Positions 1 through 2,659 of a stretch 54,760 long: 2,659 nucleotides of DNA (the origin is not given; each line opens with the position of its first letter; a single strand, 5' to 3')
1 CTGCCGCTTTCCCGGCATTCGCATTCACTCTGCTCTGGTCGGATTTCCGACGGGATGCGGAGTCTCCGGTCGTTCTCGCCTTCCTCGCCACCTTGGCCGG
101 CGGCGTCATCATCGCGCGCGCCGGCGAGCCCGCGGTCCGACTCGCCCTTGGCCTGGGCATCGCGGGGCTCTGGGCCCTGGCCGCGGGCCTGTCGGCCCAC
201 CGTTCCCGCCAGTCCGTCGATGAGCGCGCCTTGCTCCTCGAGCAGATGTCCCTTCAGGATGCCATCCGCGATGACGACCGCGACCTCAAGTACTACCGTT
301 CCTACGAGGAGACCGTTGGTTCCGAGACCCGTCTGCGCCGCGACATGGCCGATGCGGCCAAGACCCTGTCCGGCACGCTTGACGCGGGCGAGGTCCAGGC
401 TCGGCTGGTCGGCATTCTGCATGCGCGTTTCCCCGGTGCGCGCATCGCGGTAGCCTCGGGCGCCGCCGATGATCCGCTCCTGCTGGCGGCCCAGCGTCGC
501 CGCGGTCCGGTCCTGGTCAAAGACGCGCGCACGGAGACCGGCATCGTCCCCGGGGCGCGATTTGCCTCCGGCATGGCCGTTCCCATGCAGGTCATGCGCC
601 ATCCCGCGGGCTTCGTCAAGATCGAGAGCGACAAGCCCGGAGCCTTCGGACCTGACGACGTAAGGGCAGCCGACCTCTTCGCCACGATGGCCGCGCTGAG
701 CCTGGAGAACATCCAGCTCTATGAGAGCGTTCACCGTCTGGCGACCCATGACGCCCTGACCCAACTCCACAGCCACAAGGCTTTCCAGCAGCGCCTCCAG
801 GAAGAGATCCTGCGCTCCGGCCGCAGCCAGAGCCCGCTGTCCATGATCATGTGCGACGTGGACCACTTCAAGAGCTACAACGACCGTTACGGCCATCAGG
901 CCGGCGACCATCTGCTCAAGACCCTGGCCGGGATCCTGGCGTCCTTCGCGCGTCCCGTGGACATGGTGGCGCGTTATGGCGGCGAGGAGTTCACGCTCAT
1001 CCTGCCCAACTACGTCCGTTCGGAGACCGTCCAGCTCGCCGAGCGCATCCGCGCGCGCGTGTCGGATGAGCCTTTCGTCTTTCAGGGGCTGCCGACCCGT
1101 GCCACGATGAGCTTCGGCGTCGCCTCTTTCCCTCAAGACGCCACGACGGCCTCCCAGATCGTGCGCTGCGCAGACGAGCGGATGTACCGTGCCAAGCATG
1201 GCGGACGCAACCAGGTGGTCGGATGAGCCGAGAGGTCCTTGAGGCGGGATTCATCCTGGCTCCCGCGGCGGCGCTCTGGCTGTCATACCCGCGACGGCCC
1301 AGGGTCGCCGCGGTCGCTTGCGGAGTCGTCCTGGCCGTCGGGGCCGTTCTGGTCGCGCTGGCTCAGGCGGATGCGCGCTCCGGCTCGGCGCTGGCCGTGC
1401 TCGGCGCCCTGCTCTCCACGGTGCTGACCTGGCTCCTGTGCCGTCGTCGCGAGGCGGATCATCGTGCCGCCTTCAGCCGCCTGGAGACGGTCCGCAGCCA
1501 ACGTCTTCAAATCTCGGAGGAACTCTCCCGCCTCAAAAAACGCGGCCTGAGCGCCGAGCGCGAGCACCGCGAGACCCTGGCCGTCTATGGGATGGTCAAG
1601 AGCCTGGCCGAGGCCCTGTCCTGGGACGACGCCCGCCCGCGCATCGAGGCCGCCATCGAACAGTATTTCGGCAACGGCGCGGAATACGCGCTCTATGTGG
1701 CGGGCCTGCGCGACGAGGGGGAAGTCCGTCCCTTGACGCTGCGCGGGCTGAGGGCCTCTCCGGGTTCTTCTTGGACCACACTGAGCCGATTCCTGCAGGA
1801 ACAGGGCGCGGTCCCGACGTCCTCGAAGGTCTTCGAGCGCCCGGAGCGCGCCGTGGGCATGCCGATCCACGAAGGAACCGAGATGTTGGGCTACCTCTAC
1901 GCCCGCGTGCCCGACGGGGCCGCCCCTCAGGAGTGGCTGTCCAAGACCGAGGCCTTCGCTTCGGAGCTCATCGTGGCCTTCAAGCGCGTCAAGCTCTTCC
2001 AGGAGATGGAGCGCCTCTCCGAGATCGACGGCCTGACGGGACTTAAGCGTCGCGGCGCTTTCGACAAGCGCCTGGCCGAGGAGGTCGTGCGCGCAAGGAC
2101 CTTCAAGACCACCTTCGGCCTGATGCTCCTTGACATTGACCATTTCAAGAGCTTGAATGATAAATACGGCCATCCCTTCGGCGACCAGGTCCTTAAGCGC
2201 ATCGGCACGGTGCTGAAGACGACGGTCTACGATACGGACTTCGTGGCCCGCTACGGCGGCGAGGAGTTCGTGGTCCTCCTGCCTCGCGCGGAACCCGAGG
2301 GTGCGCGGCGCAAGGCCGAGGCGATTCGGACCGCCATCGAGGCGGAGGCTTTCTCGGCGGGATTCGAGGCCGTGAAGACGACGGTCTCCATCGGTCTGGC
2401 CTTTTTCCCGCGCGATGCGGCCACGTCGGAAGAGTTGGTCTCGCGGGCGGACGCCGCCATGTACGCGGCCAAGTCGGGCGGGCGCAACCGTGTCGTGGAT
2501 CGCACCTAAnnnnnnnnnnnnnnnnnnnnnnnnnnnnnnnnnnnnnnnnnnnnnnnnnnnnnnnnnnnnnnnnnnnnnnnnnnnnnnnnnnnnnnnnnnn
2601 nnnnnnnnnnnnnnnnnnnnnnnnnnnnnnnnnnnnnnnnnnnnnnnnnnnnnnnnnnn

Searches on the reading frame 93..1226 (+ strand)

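Call 54: search_protein_families(library=pfam, proteins=[window:93-1226:+], max_evalue=0.0001)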
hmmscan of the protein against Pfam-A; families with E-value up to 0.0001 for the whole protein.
window:93-1226:+ (377 aa): 2 families
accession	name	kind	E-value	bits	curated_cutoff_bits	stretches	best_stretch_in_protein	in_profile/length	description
PF00990.26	GGDEF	-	2.6e-47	161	23.8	1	217-374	1-161/161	Diguanylate cyclase, GGDEF domain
PF13492.12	GAF_3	-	1.8e-08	35.3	27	1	123-206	50-129/129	GAF domain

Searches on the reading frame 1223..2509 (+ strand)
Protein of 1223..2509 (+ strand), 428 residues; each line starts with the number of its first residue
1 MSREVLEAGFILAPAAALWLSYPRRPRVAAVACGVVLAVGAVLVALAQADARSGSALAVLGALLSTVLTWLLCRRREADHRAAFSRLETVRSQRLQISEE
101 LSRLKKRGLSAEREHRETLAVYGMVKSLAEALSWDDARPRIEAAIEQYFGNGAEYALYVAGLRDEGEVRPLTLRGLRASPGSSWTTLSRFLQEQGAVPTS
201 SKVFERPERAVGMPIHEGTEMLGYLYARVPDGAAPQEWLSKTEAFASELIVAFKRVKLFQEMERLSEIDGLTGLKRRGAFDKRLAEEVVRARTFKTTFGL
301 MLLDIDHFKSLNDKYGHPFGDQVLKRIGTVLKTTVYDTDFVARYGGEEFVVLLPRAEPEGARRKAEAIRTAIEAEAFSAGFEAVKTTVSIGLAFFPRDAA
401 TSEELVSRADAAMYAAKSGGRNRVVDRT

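Call 54: search_protein_families(library=pfam, proteins=[window:1223-2509:+], max_evalue=0.0001)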
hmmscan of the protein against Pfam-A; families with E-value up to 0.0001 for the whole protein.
window:1223-2509:+ (428 aa): 1 family
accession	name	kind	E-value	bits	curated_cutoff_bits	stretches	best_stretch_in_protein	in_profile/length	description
PF00990.26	GGDEF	-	4.6e-45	153.7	23.8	1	267-423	2-161/161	Diguanylate cyclase, GGDEF domain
